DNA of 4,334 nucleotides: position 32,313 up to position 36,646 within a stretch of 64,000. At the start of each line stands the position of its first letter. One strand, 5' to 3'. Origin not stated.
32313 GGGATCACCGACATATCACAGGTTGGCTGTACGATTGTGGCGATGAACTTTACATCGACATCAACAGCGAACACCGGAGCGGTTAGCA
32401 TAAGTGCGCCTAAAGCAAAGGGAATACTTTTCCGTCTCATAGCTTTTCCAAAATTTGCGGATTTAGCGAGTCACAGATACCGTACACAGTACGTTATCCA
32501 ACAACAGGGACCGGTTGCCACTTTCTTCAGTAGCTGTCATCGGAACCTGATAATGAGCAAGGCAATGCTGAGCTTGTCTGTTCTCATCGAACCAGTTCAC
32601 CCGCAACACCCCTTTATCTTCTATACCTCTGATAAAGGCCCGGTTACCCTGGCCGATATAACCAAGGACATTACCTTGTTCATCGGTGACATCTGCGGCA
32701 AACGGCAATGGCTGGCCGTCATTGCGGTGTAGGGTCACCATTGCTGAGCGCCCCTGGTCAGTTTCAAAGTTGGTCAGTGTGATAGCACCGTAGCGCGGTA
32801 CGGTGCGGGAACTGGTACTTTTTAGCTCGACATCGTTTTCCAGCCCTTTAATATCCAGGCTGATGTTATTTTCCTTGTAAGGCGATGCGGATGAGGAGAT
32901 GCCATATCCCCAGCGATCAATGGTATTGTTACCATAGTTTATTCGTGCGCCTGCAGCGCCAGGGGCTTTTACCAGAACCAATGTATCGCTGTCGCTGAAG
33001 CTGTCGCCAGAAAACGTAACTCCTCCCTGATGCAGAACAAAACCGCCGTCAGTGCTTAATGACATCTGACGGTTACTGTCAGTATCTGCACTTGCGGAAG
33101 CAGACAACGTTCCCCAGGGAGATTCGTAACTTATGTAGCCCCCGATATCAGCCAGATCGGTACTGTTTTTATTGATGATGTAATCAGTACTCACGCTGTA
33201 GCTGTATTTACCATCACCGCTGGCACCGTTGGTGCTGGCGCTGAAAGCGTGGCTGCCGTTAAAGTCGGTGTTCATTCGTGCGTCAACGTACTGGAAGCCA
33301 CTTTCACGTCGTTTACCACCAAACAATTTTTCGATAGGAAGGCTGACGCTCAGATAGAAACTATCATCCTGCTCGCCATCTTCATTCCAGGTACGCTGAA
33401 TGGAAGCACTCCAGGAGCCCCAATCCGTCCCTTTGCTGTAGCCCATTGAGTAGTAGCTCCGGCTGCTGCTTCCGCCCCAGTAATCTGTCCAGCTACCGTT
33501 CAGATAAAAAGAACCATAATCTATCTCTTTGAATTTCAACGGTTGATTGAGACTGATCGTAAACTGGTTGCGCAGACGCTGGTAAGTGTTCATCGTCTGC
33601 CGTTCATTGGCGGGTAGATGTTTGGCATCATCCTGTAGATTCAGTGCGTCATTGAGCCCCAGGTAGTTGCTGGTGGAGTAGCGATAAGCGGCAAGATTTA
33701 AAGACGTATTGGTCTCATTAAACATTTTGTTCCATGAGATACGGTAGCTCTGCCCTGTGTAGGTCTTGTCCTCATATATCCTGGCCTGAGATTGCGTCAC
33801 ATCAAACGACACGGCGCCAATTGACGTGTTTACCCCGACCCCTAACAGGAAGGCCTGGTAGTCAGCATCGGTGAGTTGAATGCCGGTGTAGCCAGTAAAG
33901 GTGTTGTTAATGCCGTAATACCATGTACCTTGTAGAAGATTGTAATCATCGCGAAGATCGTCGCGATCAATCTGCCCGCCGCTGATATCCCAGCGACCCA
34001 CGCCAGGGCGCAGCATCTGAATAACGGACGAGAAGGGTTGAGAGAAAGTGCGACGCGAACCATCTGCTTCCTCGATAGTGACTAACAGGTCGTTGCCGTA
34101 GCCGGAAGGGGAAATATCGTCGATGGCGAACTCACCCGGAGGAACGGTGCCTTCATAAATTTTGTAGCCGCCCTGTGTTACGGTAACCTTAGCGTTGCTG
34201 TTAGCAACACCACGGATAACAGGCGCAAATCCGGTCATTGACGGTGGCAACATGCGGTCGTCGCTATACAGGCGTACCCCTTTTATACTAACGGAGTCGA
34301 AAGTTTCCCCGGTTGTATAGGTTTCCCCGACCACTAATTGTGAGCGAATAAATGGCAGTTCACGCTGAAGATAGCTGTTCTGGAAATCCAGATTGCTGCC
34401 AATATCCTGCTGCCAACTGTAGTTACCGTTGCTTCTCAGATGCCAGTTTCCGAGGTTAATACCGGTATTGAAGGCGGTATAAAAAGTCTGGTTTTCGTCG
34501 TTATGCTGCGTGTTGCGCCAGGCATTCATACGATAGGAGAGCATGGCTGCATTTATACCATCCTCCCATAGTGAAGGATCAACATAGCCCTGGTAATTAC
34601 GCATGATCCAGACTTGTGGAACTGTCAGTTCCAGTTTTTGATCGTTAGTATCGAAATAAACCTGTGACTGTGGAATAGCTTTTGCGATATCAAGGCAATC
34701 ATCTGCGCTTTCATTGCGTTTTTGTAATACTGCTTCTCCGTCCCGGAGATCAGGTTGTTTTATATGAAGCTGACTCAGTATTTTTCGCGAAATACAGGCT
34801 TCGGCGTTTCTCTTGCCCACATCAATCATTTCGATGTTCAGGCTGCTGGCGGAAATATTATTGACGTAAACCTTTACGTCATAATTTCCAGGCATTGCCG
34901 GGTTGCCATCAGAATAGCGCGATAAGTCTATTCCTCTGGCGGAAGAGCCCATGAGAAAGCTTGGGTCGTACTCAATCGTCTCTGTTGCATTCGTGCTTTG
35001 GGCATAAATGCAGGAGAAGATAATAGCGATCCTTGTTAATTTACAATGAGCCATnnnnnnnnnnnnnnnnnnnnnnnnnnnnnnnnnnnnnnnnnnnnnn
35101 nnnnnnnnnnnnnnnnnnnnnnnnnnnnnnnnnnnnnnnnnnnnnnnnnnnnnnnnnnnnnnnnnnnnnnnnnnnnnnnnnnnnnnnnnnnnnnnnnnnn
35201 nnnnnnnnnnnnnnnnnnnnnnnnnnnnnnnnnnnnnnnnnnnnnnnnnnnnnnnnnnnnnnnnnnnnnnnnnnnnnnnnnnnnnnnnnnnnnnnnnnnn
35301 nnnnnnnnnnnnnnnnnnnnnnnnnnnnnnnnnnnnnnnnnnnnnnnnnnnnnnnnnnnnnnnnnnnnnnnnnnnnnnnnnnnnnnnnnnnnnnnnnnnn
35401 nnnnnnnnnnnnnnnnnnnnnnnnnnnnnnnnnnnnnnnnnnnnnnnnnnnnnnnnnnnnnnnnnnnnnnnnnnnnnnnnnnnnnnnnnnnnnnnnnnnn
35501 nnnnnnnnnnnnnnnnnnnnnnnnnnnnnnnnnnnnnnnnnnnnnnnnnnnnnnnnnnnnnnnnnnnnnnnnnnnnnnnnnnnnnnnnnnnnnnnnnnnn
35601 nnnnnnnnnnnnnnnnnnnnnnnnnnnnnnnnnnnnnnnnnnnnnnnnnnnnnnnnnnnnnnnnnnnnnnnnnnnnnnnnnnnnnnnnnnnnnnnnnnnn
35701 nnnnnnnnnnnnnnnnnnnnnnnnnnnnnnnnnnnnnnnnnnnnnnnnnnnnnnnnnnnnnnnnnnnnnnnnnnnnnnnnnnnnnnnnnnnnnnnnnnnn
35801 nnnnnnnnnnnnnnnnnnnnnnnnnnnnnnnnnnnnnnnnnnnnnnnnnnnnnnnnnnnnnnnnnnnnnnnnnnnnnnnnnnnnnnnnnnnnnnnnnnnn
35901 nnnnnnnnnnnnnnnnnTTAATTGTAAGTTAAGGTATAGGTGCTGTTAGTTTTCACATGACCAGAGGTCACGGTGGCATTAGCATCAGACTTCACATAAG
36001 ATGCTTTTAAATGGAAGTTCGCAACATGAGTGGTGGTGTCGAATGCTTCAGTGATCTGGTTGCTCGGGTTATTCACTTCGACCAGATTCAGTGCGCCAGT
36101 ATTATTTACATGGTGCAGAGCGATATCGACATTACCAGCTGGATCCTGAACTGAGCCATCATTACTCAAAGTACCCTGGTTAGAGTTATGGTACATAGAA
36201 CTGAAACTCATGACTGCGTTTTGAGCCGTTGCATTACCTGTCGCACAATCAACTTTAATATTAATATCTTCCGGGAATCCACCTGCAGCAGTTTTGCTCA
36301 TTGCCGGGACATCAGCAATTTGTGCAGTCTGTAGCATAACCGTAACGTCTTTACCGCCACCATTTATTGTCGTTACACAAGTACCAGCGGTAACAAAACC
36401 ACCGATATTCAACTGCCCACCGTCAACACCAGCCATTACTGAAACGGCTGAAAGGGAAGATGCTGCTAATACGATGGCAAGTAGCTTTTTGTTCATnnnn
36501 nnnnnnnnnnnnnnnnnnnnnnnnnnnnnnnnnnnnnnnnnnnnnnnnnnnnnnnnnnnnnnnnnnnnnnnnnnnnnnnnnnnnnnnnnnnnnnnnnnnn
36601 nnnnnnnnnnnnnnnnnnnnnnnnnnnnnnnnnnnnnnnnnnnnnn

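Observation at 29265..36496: Seven-gene yad chaperone-usher fimbrial operon with likely allelic divergence in the adhesin and usher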

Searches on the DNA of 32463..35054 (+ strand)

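Call 7: search_dna_similar(query=window:32463-35054:+, collection=ecoli_genomes, mode=distant, max_rows=15)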
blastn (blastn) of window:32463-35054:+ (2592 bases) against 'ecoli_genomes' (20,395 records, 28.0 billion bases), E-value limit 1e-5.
Records with a match: 5218; places in all: 5230; records where one place covers at least 80% of the query: 200.
Genomes with a match: 5218 of 5426; with a place that covers at least 80% of the query: 200. Places per genome that has any: lowest 1, median 1, highest 2. On chromosomes: 5227 places; on plasmids: 3.
Best place of each record, by identity: 60-80% 5218.
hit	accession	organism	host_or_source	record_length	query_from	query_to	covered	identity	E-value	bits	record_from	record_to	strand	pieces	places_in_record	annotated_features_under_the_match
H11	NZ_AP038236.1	Escherichia coli strain HCM-24C-3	Gallus gallus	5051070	85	2238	83%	64.6%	7e-103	385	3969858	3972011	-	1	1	outer membrane usher protein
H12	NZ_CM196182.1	Escherichia coli strain N-01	Homo sapiens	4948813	85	2238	83%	64.6%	7e-103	385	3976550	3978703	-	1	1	outer membrane usher protein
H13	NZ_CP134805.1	Escherichia coli strain E7-1N7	agricultural environment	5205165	85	2238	83%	64.5%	1e-99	374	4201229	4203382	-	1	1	outer membrane usher protein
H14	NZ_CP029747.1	Escherichia coli strain 2016C-3878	Homo sapiens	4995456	85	2238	83%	64.5%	5e-98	370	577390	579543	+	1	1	outer membrane usher protein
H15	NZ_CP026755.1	Escherichia coli strain AR_0077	missing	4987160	85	2238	83%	64.5%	5e-98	370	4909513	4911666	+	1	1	outer membrane usher protein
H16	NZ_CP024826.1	Escherichia coli strain CREC-544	Homo sapiens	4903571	85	2238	83%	64.5%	5e-98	370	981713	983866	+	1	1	outer membrane usher protein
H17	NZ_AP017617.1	Escherichia coli strain MRY15-117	Bos taurus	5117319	85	2238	83%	64.5%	5e-98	370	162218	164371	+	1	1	outer membrane usher protein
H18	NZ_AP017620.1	Escherichia coli strain MRY15-131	Bos taurus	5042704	85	2238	83%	64.5%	5e-98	370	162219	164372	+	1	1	outer membrane usher protein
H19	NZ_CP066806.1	Escherichia coli strain TCM3e1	Homo sapiens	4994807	85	2238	83%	64.5%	5e-98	370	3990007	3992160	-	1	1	outer membrane usher protein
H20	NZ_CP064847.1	Escherichia coli strain 20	wastewater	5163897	85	2238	83%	64.5%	5e-98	370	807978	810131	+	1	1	outer membrane usher protein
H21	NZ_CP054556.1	Escherichia coli strain LWY24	chicken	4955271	85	2238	83%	64.5%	5e-98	370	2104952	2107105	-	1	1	outer membrane usher protein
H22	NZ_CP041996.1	Escherichia coli strain AR Bank #0349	Homo sapiens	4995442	85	2238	83%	64.5%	5e-98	370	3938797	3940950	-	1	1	outer membrane usher protein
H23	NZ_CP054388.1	Escherichia coli strain 1517k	Gallus gallus domesticus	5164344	85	2238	83%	64.5%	5e-98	370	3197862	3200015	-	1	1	outer membrane usher protein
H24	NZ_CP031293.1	Escherichia coli strain EC17GD31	Homo sapiens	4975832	85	2238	83%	64.5%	5e-98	370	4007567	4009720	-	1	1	outer membrane usher protein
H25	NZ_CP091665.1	Escherichia coli strain KOr019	river water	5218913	85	2238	83%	64.5%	5e-98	370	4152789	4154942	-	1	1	outer membrane usher protein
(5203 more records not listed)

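Call 9: get_annotated_region(hit=H11, flank=6000)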
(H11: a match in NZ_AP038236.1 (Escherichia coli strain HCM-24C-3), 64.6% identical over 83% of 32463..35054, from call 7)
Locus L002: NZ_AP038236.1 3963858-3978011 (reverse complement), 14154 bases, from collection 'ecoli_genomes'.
description: Escherichia coli strain HCM-24C-3 chromosome, complete genome
organism: Escherichia coli strain HCM-24C-3 (NCBI taxid 562)
replicon: chromosome; assembly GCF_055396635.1
host: Gallus gallus; source: chicken meat; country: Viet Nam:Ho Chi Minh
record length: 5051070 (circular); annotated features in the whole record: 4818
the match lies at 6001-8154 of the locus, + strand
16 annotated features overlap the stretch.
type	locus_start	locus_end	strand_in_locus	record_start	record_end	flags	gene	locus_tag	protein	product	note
CDS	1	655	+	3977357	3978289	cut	-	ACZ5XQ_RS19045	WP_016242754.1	Rpn family recombination-promoting nuclease/putative transposase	-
CDS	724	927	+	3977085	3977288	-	-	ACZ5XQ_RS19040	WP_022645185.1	RpnC/YadD family protein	-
CDS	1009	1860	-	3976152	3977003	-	panC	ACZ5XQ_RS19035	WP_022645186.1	pantoate--beta-alanine ligase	-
CDS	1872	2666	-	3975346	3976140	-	panB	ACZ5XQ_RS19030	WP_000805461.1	3-methyl-2-oxobutanoate hydroxymethyltransferase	-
CDS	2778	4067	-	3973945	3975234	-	-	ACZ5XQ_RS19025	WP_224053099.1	fimbrial-like adhesin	-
CDS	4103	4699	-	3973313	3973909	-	-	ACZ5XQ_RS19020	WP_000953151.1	fimbrial-like protein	-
CDS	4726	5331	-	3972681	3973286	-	yadL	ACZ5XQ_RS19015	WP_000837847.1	fimbrial-like protein YadL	-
CDS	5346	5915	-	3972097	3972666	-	-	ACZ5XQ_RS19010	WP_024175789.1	fimbrial protein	-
CDS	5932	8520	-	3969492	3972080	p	-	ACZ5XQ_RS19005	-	outer membrane usher protein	internal stop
CDS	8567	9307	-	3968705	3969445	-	-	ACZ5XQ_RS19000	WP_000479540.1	fimbrial chaperone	-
CDS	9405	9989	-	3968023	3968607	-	yadN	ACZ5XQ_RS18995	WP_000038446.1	fimbrial protein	-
CDS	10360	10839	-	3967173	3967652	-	folK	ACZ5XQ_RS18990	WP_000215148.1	2-amino-4-hydroxy-6-hydroxymethyldihydropteridine diphosphokinase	-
CDS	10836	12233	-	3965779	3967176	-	pcnB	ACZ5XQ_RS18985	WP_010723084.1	polynucleotide adenylyltransferase PcnB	-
CDS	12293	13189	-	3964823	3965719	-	gluQRS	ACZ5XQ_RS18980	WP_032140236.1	tRNA glutamyl-Q(34) synthetase GluQRS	-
CDS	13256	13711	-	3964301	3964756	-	dksA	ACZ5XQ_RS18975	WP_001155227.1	RNA polymerase-binding protein DksA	-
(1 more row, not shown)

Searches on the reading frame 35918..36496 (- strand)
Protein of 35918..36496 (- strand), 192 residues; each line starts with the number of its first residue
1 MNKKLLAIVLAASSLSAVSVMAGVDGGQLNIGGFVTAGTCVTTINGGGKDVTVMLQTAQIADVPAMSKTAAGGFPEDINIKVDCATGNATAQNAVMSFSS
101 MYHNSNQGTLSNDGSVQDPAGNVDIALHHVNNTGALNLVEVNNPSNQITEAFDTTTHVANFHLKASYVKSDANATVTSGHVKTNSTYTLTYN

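Call 4: search_protein_families(library=ncbifam, proteins=[window:35918-36496:-])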
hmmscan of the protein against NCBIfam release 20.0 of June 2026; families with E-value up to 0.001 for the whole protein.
window:35918-36496:- (192 aa): 5 families
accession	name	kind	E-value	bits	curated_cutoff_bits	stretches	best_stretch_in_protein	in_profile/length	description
NF011776.0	PRK15239.1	equivalog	2.1e-34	119.2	230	1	1-192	1-197/197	putative fimbrial protein StaA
NF011835.0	PRK15307.1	equivalog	1.6e-13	50.7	259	1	2-192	4-201/201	major fimbrial protein StkA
NF011794.0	PRK15262.1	equivalog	5e-07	29.5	132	1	8-190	12-198/200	fimbrial-like protein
NF011796.0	PRK15263.1-2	equivalog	9.3e-06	25.6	213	1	1-192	2-193/193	putative fimbrial protein StaE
NF052361.1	FimI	equivalog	1.9e-05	24.4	300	1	2-192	5-179/179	type 1 fimbrial minor subunit FimI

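Call 5: search_protein_families(library=pfam, proteins=[window:35918-36496:-])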
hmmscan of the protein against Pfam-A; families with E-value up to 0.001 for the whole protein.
window:35918-36496:- (192 aa): 1 family
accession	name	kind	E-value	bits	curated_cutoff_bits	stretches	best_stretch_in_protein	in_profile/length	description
PF00419.26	Fimbrial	-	1.4e-08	35.6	25.6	1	36-192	9-151/151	Fimbrial protein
